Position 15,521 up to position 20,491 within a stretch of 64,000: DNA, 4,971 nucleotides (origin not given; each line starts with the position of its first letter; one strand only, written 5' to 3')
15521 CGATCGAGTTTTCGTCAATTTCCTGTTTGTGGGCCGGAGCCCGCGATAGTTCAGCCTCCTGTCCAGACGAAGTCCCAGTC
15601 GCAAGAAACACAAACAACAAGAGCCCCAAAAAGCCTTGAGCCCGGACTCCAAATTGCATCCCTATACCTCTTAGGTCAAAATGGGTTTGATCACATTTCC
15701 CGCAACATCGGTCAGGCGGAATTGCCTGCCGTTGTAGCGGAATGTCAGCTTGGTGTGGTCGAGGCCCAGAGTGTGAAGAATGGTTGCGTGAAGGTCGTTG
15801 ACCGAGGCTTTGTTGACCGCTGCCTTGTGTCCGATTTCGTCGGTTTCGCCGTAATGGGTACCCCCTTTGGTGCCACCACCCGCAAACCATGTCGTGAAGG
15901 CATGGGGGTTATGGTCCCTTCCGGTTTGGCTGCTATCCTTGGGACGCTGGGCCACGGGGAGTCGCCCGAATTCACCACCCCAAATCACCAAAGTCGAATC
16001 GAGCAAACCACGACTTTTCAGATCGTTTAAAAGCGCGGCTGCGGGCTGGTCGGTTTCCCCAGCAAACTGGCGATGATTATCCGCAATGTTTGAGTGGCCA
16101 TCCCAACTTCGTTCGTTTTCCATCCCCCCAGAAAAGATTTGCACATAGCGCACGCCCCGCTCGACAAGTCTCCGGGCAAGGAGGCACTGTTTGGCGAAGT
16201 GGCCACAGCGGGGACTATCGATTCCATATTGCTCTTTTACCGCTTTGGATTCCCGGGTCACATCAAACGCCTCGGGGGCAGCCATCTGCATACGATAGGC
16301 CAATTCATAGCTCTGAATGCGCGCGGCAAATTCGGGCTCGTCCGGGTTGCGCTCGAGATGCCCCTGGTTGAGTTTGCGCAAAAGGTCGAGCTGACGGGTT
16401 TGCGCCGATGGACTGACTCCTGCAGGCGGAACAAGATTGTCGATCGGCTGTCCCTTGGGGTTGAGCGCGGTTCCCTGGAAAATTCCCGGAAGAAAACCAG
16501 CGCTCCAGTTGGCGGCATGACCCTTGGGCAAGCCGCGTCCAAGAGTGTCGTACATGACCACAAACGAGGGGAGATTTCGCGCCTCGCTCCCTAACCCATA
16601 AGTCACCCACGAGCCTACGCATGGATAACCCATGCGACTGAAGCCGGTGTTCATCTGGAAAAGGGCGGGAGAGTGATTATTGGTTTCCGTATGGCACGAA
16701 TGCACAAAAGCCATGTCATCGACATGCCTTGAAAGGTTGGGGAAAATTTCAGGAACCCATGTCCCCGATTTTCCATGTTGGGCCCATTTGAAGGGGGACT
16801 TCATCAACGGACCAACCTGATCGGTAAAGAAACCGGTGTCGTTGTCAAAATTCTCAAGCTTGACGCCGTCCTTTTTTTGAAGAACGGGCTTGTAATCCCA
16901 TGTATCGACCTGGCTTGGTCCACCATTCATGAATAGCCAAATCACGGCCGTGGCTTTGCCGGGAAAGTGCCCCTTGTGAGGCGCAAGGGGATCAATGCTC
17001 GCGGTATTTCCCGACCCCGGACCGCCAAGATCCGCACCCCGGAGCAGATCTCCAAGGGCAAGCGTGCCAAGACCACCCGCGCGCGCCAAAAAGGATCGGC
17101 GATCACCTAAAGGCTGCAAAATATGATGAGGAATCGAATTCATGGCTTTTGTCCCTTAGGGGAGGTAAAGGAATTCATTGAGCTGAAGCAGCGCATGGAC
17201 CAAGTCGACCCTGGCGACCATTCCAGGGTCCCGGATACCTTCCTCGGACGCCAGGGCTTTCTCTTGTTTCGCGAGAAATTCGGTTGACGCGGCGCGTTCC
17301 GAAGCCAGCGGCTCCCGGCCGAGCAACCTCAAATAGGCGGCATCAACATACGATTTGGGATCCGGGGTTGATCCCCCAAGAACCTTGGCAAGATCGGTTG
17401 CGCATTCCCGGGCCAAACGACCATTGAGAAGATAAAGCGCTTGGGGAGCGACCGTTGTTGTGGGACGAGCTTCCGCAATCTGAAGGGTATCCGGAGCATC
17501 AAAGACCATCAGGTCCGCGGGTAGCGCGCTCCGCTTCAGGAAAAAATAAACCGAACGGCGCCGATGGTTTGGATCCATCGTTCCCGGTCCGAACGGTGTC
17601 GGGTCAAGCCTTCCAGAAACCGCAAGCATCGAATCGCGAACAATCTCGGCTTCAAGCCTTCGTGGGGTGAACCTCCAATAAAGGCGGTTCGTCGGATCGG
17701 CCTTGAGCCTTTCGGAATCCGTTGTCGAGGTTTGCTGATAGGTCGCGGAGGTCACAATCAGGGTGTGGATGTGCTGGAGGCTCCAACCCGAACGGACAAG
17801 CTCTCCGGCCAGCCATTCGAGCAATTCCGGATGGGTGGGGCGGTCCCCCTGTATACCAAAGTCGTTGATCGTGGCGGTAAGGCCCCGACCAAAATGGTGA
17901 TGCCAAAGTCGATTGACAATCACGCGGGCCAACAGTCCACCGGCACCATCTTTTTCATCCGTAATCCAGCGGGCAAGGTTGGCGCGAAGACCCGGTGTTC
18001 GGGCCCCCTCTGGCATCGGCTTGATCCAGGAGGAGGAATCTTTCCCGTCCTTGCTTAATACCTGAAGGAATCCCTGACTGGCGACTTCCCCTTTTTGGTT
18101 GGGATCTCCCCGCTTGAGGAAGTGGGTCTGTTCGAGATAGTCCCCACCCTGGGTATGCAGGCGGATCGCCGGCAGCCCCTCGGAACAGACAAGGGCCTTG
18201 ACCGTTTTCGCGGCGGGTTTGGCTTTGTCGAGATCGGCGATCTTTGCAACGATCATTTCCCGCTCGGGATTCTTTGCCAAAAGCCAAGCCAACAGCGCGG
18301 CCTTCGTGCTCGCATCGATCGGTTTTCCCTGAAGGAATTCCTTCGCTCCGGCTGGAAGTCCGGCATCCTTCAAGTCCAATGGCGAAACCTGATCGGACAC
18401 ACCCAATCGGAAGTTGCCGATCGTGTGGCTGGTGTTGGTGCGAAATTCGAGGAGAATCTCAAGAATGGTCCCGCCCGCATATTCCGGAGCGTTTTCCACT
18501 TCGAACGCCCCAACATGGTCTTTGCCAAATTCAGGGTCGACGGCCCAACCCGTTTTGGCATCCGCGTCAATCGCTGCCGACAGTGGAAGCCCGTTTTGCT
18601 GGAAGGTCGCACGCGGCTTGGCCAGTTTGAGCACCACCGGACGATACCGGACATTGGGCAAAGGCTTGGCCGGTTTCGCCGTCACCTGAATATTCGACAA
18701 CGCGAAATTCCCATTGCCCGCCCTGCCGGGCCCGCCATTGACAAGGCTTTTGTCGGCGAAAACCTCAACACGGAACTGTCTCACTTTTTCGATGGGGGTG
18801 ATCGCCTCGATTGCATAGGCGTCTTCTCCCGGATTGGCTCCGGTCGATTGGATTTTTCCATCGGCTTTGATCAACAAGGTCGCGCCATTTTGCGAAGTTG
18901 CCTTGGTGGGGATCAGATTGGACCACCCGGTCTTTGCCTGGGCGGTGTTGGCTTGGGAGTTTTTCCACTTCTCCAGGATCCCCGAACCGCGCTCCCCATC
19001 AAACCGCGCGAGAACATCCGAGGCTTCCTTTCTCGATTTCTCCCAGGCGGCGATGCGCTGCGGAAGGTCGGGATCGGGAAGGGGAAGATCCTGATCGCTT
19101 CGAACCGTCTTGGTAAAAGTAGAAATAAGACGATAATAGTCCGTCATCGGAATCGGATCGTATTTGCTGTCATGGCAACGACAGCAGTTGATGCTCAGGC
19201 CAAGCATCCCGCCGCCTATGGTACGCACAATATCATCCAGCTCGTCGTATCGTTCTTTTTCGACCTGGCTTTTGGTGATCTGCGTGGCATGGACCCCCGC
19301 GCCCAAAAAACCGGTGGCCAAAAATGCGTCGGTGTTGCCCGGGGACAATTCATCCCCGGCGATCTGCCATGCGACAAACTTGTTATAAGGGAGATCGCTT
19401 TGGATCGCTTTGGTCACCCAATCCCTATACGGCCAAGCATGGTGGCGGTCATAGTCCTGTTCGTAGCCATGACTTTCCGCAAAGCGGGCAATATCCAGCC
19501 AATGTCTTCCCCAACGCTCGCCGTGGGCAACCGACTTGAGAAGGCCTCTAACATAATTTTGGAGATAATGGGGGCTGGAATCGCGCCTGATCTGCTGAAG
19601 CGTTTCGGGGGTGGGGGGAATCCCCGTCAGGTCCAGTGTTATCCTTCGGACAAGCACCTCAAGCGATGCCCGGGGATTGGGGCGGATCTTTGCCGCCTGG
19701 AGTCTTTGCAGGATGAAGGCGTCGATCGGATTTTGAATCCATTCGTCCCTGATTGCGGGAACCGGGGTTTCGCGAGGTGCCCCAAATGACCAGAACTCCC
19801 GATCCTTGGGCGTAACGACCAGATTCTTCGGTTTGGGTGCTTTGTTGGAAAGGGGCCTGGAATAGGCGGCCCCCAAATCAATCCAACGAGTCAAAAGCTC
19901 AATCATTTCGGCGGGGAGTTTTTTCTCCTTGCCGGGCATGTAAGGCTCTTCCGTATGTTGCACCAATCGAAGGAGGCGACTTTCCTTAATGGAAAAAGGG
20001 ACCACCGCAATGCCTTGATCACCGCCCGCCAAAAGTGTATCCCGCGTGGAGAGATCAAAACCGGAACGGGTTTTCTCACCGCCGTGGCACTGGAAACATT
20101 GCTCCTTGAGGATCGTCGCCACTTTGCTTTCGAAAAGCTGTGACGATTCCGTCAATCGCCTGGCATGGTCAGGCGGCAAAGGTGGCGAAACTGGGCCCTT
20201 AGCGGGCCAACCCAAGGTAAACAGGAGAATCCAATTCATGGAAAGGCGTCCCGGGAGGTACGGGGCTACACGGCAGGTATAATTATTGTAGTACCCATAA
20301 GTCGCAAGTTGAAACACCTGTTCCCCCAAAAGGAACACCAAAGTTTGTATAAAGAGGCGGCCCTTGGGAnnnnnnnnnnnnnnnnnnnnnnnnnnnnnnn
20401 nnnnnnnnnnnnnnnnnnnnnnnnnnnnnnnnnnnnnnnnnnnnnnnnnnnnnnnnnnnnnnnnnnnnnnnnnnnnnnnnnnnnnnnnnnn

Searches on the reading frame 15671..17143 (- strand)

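Call 75: search_protein_families(library=pfam, proteins=[window:15671-17143:-], max_evalue=0.00001)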
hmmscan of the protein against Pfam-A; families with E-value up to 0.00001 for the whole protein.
window:15671-17143:- (490 aa): 1 family
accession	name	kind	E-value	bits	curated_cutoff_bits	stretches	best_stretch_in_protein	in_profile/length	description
PF07394.17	DUF1501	-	4.4e-152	507.2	27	1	64-489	1-390/390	Protein of unknown function (DUF1501)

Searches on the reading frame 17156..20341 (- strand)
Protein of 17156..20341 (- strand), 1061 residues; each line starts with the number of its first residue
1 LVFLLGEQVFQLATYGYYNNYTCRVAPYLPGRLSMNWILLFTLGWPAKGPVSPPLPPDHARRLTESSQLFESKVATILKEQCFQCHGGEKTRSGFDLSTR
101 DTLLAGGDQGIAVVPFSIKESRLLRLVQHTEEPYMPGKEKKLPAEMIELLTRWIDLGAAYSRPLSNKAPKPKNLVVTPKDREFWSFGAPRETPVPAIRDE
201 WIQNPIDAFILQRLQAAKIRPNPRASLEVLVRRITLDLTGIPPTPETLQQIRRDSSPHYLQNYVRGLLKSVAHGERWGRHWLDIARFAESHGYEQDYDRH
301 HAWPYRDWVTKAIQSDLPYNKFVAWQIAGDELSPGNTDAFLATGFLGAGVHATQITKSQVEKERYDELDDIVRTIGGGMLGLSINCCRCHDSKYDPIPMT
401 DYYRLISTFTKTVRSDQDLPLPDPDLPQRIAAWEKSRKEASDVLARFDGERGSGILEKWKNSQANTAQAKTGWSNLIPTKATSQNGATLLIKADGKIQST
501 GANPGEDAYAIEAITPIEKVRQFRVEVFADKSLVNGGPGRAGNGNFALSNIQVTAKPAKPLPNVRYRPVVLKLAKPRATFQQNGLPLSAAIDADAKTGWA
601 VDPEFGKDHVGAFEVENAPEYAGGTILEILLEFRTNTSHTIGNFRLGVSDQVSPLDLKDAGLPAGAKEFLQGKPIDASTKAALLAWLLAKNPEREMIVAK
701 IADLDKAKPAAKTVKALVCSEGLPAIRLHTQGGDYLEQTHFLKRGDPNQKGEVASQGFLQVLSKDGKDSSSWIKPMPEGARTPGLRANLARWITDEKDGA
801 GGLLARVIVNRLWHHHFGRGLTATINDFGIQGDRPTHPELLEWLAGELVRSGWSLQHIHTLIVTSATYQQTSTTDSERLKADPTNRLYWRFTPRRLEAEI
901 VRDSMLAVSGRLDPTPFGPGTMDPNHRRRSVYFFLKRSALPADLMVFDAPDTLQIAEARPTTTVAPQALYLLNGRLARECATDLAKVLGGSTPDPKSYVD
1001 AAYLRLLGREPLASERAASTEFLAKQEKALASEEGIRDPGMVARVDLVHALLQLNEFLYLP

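Call 75: search_protein_families(library=pfam, proteins=[window:17156-20341:-], max_evalue=0.00001)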
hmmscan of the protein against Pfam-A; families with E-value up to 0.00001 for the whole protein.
window:17156-20341:- (1061 aa): 3 families
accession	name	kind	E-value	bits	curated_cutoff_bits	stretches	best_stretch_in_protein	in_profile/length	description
PF07587.16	PSD1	-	3.1e-78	263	28.5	1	786-1023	2-244/244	Protein of unknown function (DUF1553)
PF07583.16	PSCyt2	-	7.8e-71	238.8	29.8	1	205-412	1-207/209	Protein of unknown function (DUF1549)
PF07635.16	PSCyt1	-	1.3e-11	45.4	22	1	82-136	1-56/59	Planctomycete cytochrome C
